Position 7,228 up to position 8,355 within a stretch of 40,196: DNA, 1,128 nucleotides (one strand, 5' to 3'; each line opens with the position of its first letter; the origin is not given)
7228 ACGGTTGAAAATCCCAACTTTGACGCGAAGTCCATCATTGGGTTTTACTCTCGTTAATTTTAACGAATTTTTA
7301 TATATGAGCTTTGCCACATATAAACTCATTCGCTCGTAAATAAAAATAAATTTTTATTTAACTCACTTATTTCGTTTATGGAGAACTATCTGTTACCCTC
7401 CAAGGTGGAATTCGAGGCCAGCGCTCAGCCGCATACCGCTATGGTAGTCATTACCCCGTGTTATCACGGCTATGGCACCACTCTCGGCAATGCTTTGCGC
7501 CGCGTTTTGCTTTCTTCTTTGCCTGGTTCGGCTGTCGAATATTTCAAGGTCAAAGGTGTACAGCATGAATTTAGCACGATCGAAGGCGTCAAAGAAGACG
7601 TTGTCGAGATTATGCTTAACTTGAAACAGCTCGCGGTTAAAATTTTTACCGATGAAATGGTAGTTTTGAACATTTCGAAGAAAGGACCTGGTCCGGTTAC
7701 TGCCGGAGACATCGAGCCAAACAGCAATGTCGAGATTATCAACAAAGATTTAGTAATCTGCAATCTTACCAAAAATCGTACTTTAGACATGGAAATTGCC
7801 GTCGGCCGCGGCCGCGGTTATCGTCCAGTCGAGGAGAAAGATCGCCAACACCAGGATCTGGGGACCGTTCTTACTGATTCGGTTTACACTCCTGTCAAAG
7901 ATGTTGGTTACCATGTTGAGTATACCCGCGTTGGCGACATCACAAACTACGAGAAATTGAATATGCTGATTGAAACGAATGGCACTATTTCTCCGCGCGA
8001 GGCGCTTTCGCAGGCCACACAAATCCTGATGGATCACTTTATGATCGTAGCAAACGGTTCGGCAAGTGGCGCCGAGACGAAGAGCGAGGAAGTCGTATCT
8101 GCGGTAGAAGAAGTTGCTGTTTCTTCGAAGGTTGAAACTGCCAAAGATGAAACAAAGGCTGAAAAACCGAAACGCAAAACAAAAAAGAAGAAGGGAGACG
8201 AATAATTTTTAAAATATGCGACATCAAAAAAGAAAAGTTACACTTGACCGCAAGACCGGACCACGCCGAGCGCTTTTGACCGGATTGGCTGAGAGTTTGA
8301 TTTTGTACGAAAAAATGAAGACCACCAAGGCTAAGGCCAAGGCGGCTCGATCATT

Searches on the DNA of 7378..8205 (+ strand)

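Call 36: build_rna_model(alignment_id=A3, structure=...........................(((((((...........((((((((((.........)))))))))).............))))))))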
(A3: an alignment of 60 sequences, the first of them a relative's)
Model R1 built from alignment A3 (60 sequences, 94 columns); structure: as given.
model positions 87; base pairs 17; branch points 0; effective number of sequences 2.37; information 0.654 bits per position. Calibrated on 0.2 Mb of random sequence (short: E-values are rough).
structure used (alignment columns):
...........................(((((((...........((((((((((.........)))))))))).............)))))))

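Call 37: search_with_rna_model(model_id=R1, source=window, filters=off, max_evalue=10)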
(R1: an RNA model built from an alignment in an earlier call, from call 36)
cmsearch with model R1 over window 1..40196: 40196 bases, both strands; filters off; matches with E-value up to 10: 5.
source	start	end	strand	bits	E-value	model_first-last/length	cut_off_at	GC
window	1762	1844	+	94.8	4.3e-24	1-87/87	no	0.33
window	7298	7380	+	89.4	1.4e-22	1-87/87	no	0.24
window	28842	28936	+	11.1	1.9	1-87/87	no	0.41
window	1801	1824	-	10.3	3.3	40-67/87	no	0.17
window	2086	2121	+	9.6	5.1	1-87/87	no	0.28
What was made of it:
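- Checked: The next hit in the window scores 11 bits, so the window holds exactly two copies (call 37).
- Model scores of 89-95 bits (call 37).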

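Call 38: search_with_rna_model(model_id=R1, sources=[L001, L007, L010, L012, L013, L014, L015, L016, L017, L018, L019, L020, L021, L022, L023, L024, L025, L026, L027, L028, L029, L030, L031, L032, L033, L034, L035, L036, L037, L038, L039, L040, L041, L042, L043, L044, L045, L046, L047, L048, L049, L050, L051, L052, L053, L054, L055, L056, L057, L058, L059, L060, L061, L062, L063, L064, L065, L066, L067, L068, L069, L070, L071, L072, L073, L074, L075, L076, L077, L078, L079, L080, L081, L082, L083, L084, L085, L086, L087, L088, L089, L090, L091], max_evalue=0.01)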
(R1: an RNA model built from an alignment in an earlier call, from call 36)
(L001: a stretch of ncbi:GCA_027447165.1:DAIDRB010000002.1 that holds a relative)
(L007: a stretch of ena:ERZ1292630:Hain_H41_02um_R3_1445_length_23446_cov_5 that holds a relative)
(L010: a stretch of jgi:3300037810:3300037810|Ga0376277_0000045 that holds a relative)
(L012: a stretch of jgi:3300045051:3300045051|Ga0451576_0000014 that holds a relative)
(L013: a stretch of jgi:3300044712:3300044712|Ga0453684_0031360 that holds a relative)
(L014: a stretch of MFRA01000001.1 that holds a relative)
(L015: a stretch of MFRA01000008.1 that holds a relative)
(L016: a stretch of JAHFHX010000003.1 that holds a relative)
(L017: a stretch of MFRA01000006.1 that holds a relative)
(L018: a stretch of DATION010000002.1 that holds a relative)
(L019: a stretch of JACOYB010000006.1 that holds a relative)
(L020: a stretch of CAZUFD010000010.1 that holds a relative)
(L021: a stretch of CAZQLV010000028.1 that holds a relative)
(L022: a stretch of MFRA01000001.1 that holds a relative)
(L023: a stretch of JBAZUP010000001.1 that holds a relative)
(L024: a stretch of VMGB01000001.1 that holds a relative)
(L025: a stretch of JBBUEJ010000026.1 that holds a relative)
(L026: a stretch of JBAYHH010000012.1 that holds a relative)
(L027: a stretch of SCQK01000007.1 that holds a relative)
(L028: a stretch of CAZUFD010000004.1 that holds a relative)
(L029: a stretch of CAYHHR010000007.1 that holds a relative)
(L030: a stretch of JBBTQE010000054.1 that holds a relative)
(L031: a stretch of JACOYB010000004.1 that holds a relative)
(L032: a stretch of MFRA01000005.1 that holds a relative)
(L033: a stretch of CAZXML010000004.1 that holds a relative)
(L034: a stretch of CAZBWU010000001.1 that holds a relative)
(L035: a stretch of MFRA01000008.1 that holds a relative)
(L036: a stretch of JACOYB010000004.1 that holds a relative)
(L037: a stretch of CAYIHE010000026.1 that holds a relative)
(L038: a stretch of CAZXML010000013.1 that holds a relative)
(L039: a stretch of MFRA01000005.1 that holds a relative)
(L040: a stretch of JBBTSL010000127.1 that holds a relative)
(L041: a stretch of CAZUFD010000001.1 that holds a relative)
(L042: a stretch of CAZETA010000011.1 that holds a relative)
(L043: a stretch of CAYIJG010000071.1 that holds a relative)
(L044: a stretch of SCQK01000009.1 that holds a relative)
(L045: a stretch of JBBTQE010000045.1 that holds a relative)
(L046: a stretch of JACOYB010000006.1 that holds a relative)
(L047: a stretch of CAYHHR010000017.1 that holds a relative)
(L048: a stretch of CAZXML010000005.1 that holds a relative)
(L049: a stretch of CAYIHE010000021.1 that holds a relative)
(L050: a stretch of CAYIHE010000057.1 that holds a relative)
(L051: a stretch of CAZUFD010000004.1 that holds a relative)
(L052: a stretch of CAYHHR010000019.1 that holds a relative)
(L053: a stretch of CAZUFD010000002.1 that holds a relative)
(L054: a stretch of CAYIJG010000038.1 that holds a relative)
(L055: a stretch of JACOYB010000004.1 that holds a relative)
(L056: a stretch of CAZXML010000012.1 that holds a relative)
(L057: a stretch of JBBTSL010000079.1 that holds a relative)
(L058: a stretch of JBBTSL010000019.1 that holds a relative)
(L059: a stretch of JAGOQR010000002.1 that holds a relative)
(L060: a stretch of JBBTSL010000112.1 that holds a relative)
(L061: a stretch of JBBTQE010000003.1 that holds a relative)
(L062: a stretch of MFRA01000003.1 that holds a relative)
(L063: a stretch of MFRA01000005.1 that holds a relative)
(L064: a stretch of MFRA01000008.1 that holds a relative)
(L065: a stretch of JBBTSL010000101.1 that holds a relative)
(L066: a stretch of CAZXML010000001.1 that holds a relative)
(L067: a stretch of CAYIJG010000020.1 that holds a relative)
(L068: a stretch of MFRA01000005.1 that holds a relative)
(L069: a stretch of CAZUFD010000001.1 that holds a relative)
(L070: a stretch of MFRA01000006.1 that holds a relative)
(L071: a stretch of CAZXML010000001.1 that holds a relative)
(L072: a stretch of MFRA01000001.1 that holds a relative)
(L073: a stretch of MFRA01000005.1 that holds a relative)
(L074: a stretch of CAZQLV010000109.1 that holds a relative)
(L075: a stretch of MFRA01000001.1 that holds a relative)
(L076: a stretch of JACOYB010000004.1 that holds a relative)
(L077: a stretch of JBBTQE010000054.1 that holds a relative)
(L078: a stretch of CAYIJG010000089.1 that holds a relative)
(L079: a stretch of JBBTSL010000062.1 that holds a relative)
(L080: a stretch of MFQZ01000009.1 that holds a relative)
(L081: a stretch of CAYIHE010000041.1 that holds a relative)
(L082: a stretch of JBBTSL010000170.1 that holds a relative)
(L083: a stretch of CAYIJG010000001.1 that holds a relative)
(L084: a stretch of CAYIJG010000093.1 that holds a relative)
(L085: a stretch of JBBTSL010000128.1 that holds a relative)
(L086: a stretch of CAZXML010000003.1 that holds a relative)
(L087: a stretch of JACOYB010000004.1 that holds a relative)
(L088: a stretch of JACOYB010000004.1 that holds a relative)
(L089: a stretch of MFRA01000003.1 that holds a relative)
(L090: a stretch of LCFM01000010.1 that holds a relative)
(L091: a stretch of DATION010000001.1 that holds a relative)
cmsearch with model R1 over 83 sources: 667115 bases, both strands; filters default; matches with E-value up to 0.01: 120.
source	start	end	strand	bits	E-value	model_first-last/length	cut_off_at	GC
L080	4364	4450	-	105.5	6.5e-26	1-87/87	no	0.32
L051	3440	3526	-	102.7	4e-25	1-87/87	no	0.28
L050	4673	4759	+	101.5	8.9e-25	1-87/87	no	0.38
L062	4708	4794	+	101.4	9.2e-25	1-87/87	no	0.34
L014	3177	3263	-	101.3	1e-24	1-87/87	no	0.33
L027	5519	5605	-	101.1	1.2e-24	1-87/87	no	0.34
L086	1164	1250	+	100.9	1.3e-24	1-87/87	no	0.32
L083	174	259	-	99.7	3e-24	1-87/87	no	0.34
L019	2551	2637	+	99.6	3.1e-24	1-87/87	no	0.29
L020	3385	3472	+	99.3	3.8e-24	1-87/87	no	0.34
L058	2316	2402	+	99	4.4e-24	1-87/87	no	0.33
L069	1044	1131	+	97.3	1.4e-23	1-87/87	no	0.31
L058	3550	3636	+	97.1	1.6e-23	1-87/87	no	0.3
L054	21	106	-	96.6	2.1e-23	1-87/87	no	0.35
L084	1083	1168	+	96.4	2.5e-23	1-87/87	no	0.31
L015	7497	7582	+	94.8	6.9e-23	1-87/87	no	0.31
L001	4385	4467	+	94.8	7.2e-23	1-87/87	no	0.33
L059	433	518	-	94.6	7.8e-23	1-87/87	no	0.33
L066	592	677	-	94.5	8.4e-23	1-87/87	no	0.31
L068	4226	4311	+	94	1.1e-22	1-87/87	no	0.31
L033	7527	7612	+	94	1.2e-22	1-87/87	no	0.31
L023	353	437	-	93.8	1.3e-22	1-87/87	no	0.4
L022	56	143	-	93.8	1.3e-22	1-87/87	no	0.26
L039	7332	7419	+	93.6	1.5e-22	1-87/87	no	0.31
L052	7363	7445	-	93.2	2e-22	1-87/87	no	0.31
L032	7433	7518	-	92.6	2.9e-22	1-87/87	no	0.35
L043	709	794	-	92.3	3.5e-22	1-87/87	no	0.33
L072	5637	5723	+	91.8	4.8e-22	1-87/87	no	0.32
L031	2310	2396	+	91.8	4.9e-22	1-87/87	no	0.28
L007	10850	10936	+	91.8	5e-22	1-87/87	no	0.31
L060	6097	6183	-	91.8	5e-22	1-87/87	no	0.31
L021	6010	6096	+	90.4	1.3e-21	1-87/87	no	0.3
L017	1973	2060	+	90.2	1.4e-21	1-87/87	no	0.33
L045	1371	1453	+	89.8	1.8e-21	1-87/87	no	0.34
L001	9921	10003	+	89.4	2.3e-21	1-87/87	no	0.24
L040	848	930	-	88.7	3.7e-21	1-87/87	no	0.29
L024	2448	2534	-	88.4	4.5e-21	1-87/87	no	0.37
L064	1518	1604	-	88.4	4.5e-21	1-87/87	no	0.39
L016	5990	6074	-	88.1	5.4e-21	1-87/87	no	0.38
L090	1708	1789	+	87.5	8e-21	1-87/87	no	0.34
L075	3543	3629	-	87.4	8.6e-21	1-87/87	no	0.38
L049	3848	3933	+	87.4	8.8e-21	1-87/87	no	0.31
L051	3108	3194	-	87.2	9.9e-21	1-87/87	no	0.28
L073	1451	1537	+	86.4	1.6e-20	1-87/87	no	0.3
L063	1788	1874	+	86.4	1.7e-20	1-87/87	no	0.3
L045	3753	3838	-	85.9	2.4e-20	1-87/87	no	0.28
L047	4142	4224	-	85.6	2.8e-20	1-87/87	no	0.34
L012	8250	8333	+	85.1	3.9e-20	1-87/87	no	0.39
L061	1192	1273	+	84.6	5.4e-20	1-87/87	no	0.29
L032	2573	2659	-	84.1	7.4e-20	1-87/87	no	0.29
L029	346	424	+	82.8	1.7e-19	1-87/87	no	0.28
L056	7843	7926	+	82.8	1.8e-19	1-87/87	no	0.24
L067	3460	3541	+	82.2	2.6e-19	1-87/87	no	0.29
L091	1546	1633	+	81.7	3.4e-19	1-87/87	no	0.34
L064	5564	5646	+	81.3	4.7e-19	1-87/87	no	0.3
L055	3057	3141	-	80.7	6.6e-19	1-87/87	no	0.29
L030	288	378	-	79.5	1.4e-18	1-87/87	no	0.32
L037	7514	7593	+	78.6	2.6e-18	1-87/87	no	0.28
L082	3403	3485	-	78.2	3.3e-18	1-87/87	no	0.2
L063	4981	5101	+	78.2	3.4e-18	1-87/87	no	0.34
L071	3926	4010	+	77.8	4.5e-18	1-87/87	no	0.26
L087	167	246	+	77.8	4.5e-18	1-87/87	no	0.28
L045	1194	1278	-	77.6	5.1e-18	1-87/87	no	0.42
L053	1753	1839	-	77.6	5.2e-18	1-87/87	no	0.33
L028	2869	2989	-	77.6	5.2e-18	1-87/87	no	0.34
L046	6443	6562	+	76.9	7.8e-18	1-87/87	no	0.36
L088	2803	2922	+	76.4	1.1e-17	1-87/87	no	0.34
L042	1666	1745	-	75.2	2.4e-17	1-87/87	no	0.29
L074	1564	1685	-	74.5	3.7e-17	1-87/87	no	0.33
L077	3787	3869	+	74.1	5e-17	1-87/87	no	0.28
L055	4449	4569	+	73.7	6.3e-17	1-87/87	no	0.28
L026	1602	1720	+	73.3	8.2e-17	1-87/87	no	0.26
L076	426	547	+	73.2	9.2e-17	1-87/87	no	0.35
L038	7660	7744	-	72.9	1.1e-16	1-87/87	no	0.27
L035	5822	5910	+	72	1.9e-16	1-87/87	no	0.34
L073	4770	4890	+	72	1.9e-16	1-87/87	no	0.36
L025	704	824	+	71.8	2.3e-16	1-87/87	no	0.44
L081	219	340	+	71.7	2.3e-16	1-87/87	no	0.42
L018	1319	1440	-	70.9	4e-16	1-87/87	no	0.3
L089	250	330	+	69.5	1e-15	1-87/87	no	0.26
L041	3076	3196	+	69.4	1e-15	1-87/87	no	0.35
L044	5914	5982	-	69.2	1.2e-15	1-87/87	no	0.38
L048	1994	2115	-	68.7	1.7e-15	1-87/87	no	0.35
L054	6247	6326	-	68.1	2.4e-15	1-87/87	no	0.28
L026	3369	3454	+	67.8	3e-15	1-87/87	no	0.3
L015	327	414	+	65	1.9e-14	1-87/87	no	0.35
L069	3771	3857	-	64.8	2.1e-14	1-87/87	no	0.37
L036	5981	6098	-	64.6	2.4e-14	1-87/87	no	0.35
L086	3482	3563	+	62.6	8.7e-14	1-87/87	no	0.46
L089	4374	4457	-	62.3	1.1e-13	1-87/87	no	0.33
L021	6102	6168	+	62.1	1.2e-13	21-87/87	no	0.25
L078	2466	2538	+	62.1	1.2e-13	1-79/87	3'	0.27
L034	6040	6160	+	62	1.3e-13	1-87/87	no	0.27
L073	5888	5971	+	60.5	3.5e-13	1-87/87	no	0.29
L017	2761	2844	+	60.5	3.6e-13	1-87/87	no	0.29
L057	1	63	-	59.2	8.3e-13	1-67/87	3'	0.32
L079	7500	7562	+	58.1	1.7e-12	1-67/87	3'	0.33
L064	5652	5717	+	57.5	2.4e-12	21-87/87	no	0.38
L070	7787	7903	-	56.5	4.7e-12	1-87/87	no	0.32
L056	618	702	+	56.4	5.1e-12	1-87/87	no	0.45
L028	2798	2863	-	54.8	1.5e-11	21-87/87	no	0.29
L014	4285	4404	+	54.5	1.7e-11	1-87/87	no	0.3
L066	7394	7477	-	50.4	2.4e-10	1-87/87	no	0.39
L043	2025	2109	+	49.7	4e-10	1-87/87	no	0.32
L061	92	213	-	48.9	6.7e-10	1-87/87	no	0.39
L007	5296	5375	+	48.8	7e-10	1-87/87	no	0.38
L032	2730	2813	-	47.9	1.3e-09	1-87/87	no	0.26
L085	4955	5043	-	47.9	1.3e-09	1-87/87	no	0.4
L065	3542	3628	-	47.5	1.6e-09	1-87/87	no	0.38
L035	5897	5976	-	39.1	3.9e-07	1-87/87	no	0.36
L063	1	49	-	38.3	6.6e-07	1-49/87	3'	0.39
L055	1021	1106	-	34.8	6.4e-06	1-87/87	no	0.28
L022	5075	5156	+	30.2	0.00013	1-87/87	no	0.29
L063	132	210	+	29.9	0.00015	1-87/87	no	0.3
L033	2393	2472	+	29.9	0.00016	1-87/87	no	0.34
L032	2187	2228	-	28.9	0.0003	1-87/87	no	0.4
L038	4628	4709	+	28.9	0.0003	1-87/87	no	0.34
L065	3480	3526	-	26.6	0.0013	28-81/87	no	0.26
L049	3939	4003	+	25.3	0.003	21-87/87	no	0.37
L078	1097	1173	+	24.8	0.0042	1-87/87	no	0.35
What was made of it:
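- Contigs break inside copies (call 38).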

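Call 54: search_with_rna_model(model_id=R1, sources=[L092, L093, L094, L010, L012], max_evalue=1, filters=off)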
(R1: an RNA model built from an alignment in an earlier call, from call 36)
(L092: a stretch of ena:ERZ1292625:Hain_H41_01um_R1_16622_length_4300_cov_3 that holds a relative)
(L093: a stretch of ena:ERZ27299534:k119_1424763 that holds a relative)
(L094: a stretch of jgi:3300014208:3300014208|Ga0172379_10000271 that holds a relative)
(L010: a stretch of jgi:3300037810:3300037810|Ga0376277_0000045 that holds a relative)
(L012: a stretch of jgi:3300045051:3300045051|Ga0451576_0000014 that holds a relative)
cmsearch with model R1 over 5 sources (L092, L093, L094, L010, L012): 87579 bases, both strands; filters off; matches with E-value up to 1: 3.
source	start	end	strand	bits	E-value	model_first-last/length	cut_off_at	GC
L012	8250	8333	+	85.1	5.1e-21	1-87/87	no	0.39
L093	4761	4843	+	84.9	5.7e-21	1-87/87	no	0.31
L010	4705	4735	-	14.4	0.49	40-70/87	no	0.16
